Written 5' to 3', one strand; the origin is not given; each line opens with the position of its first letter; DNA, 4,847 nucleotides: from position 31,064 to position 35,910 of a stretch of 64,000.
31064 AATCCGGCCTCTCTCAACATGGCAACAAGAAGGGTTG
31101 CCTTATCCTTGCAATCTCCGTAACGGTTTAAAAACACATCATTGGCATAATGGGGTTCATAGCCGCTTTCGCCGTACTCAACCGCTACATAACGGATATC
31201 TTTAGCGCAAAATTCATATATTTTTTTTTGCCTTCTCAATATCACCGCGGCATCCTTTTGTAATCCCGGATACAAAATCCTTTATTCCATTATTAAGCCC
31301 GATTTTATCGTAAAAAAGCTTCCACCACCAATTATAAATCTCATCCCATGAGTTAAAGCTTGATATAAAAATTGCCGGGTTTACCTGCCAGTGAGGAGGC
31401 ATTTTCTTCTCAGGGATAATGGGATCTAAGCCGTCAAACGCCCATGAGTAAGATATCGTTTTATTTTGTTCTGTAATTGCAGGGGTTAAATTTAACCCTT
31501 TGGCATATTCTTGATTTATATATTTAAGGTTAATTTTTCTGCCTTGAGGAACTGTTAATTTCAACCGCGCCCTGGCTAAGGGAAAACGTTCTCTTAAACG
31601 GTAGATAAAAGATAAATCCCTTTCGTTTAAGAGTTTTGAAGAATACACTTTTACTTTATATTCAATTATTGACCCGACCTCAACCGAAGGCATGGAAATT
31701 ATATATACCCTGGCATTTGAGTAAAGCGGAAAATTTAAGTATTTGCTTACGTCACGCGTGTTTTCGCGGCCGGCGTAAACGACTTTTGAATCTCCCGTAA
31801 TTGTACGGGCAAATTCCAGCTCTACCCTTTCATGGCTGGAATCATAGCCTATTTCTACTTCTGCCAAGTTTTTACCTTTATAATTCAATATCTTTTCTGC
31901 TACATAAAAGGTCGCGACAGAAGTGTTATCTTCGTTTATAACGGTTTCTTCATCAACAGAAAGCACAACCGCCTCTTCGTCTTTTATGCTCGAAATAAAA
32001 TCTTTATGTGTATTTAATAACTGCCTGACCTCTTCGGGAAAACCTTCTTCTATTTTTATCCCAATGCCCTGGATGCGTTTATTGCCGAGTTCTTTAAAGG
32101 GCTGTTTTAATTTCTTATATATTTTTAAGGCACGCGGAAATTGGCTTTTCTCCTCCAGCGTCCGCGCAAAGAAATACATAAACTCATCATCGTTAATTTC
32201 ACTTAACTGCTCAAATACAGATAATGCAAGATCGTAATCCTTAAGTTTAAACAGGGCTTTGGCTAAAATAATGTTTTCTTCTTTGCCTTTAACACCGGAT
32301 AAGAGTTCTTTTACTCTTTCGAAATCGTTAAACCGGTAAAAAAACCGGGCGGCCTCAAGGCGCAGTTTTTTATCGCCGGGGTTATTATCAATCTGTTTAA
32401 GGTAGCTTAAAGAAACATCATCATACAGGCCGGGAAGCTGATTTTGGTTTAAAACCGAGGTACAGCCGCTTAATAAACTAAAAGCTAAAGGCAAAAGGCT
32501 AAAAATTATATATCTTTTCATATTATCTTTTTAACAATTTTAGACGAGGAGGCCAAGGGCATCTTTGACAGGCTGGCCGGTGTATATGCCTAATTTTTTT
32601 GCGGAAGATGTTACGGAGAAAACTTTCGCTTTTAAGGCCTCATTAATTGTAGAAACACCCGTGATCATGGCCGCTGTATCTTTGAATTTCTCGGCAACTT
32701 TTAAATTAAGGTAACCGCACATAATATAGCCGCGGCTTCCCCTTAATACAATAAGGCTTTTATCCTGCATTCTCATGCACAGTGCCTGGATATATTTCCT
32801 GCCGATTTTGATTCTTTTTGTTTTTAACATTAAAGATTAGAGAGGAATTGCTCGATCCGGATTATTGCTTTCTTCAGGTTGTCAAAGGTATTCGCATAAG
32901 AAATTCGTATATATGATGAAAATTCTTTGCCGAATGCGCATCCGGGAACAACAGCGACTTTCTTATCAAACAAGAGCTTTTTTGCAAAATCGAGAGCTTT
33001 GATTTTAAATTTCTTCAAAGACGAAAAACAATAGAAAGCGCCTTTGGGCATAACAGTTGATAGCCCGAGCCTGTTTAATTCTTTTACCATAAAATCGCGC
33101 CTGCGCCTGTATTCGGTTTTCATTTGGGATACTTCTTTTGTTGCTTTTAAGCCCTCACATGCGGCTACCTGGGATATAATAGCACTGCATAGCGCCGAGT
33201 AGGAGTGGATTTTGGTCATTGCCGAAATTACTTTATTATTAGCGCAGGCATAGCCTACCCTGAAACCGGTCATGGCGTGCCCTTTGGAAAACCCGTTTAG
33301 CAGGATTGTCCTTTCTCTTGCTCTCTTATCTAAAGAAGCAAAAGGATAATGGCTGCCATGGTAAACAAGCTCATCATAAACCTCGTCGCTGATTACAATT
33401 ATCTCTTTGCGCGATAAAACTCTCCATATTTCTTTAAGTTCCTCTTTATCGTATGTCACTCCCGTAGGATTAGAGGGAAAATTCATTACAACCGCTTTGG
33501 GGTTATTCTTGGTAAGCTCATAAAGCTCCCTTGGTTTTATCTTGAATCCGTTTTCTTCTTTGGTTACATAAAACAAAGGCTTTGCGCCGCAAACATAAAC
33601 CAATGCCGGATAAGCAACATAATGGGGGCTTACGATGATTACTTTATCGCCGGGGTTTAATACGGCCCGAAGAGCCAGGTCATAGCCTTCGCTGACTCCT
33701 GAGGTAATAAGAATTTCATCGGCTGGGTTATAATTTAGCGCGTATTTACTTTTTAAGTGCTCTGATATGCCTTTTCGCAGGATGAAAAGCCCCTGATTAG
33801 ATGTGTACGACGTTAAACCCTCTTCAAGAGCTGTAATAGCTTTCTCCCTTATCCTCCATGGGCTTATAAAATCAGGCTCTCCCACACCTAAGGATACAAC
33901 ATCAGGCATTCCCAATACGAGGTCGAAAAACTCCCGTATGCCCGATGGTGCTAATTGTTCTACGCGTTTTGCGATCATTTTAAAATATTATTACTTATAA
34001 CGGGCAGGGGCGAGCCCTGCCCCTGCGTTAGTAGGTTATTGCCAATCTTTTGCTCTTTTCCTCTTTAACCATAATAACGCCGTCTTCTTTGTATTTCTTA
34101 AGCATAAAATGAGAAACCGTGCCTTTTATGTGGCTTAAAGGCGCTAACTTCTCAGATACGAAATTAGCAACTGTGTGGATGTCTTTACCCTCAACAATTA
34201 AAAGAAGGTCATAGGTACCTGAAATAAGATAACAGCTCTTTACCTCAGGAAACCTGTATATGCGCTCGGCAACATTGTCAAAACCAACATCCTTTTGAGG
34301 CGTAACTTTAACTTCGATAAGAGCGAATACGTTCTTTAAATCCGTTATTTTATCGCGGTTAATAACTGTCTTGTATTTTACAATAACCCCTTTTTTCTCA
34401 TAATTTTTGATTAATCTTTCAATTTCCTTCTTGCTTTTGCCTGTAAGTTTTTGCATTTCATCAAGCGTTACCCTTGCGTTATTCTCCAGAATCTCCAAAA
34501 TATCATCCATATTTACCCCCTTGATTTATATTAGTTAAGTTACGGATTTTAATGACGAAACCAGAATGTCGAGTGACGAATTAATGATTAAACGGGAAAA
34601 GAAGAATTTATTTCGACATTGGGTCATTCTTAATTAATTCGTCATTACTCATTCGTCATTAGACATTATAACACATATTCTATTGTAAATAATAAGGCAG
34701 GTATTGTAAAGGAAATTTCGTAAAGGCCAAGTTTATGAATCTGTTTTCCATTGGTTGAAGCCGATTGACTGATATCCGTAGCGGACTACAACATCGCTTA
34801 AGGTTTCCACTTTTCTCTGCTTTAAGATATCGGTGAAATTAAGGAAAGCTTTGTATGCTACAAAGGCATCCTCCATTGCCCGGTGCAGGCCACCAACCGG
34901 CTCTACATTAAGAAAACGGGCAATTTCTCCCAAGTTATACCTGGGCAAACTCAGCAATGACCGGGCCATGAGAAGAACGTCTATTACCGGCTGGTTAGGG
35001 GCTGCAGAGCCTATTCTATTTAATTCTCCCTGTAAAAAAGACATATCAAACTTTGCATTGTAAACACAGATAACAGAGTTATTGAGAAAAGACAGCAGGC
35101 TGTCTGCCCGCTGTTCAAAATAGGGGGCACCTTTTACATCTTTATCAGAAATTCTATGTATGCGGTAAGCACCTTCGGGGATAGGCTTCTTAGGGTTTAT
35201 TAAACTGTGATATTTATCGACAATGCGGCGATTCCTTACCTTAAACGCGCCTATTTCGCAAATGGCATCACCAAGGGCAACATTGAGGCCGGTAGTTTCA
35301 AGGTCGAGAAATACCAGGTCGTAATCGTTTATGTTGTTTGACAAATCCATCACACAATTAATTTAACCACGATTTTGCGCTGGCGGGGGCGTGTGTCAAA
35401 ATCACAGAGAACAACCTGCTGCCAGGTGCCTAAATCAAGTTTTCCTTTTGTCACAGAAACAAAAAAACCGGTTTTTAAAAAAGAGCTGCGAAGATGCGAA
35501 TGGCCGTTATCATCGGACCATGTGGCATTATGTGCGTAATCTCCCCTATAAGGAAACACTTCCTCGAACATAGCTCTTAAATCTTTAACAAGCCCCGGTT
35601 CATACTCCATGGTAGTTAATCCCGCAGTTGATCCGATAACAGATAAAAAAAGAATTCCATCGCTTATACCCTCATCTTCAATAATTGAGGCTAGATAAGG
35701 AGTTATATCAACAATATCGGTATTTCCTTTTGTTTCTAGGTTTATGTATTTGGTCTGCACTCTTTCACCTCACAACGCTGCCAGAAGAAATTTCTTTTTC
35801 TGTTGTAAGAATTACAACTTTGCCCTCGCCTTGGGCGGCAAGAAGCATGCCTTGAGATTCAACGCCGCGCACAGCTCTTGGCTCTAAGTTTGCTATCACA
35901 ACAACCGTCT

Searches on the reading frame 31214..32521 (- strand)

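Call 8: search_protein_families(library=pfam, proteins=[window:31214-32521:-], max_evalue=0.001)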
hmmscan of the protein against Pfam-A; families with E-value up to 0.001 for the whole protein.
window:31214-32521:- (435 aa): 3 families
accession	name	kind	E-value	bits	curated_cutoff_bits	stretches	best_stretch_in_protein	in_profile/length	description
PF12969.12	DUF3857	-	3.2e-25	89.6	24.6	1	198-367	2-168/170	Domain of Unknown Function with PDB structure (DUF3857)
PF14559.12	TPR_19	-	1.3e-06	29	25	0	90-139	1-52/68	Tetratricopeptide repeat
PF12895.13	ANAPC3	-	4.9e-05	24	27.2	0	57-105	29-81/82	Anaphase-promoting complex, cyclosome, subunit 3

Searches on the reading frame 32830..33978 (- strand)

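Call 8: search_protein_families(library=pfam, proteins=[window:32830-33978:-], max_evalue=0.001)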
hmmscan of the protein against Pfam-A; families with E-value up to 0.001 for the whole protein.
window:32830-33978:- (382 aa): 3 families
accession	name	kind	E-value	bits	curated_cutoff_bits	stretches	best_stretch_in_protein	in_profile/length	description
PF00155.27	Aminotran_1_2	-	6.9e-65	220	19.7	1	26-373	2-359/361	Aminotransferase class I and II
PF00266.25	Aminotran_5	-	8.3e-05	22.2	21.5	1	79-198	54-175/371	Aminotransferase class-V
PF01041.23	DegT_DnrJ_EryC1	-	0.0001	22.1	19.8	1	91-198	44-145/360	DegT/DnrJ/EryC1/StrS aminotransferase family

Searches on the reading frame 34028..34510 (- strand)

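Call 8: search_protein_families(library=pfam, proteins=[window:34028-34510:-], max_evalue=0.001)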
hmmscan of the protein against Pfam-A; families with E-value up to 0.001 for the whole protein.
window:34028-34510:- (160 aa): 2 families
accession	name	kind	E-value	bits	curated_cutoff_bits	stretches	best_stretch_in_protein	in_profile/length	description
PF01037.27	AsnC_trans_reg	-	1.9e-18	66.5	25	1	65-138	1-72/73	Lrp/AsnC ligand binding domain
PF13412.12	HTH_24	-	1.8e-06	27.8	21.9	1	3-43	7-47/48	Winged helix-turn-helix DNA-binding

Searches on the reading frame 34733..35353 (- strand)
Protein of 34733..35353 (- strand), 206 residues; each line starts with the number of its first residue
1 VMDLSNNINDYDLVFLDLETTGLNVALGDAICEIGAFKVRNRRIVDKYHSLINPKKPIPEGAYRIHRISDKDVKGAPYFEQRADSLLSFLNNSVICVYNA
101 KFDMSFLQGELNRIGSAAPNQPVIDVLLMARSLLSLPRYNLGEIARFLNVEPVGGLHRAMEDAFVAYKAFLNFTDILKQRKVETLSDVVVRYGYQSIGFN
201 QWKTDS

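Call 37: search_protein_families(library=pfam, proteins=[window:34733-35353:-], max_evalue=0.000001)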
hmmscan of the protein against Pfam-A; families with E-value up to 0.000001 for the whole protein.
window:34733-35353:- (206 aa): 2 families
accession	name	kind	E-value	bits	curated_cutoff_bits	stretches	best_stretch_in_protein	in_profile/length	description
PF00929.31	RNase_T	-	1.8e-31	110.3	24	1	14-170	1-164/164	Exonuclease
PF13482.12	RNase_H_2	-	3.2e-08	34.1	22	1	14-172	1-136/165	RNase_H superfamily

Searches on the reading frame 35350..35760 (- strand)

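Call 37: search_protein_families(library=pfam, proteins=[window:35350-35760:-], max_evalue=0.000001)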
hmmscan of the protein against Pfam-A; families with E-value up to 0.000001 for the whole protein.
window:35350-35760:- (136 aa): 1 family
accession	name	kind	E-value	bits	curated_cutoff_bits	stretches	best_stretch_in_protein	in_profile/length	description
PF01894.22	UPF0047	-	2.1e-32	112.2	27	1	18-133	1-116/117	Uncharacterised protein family UPF0047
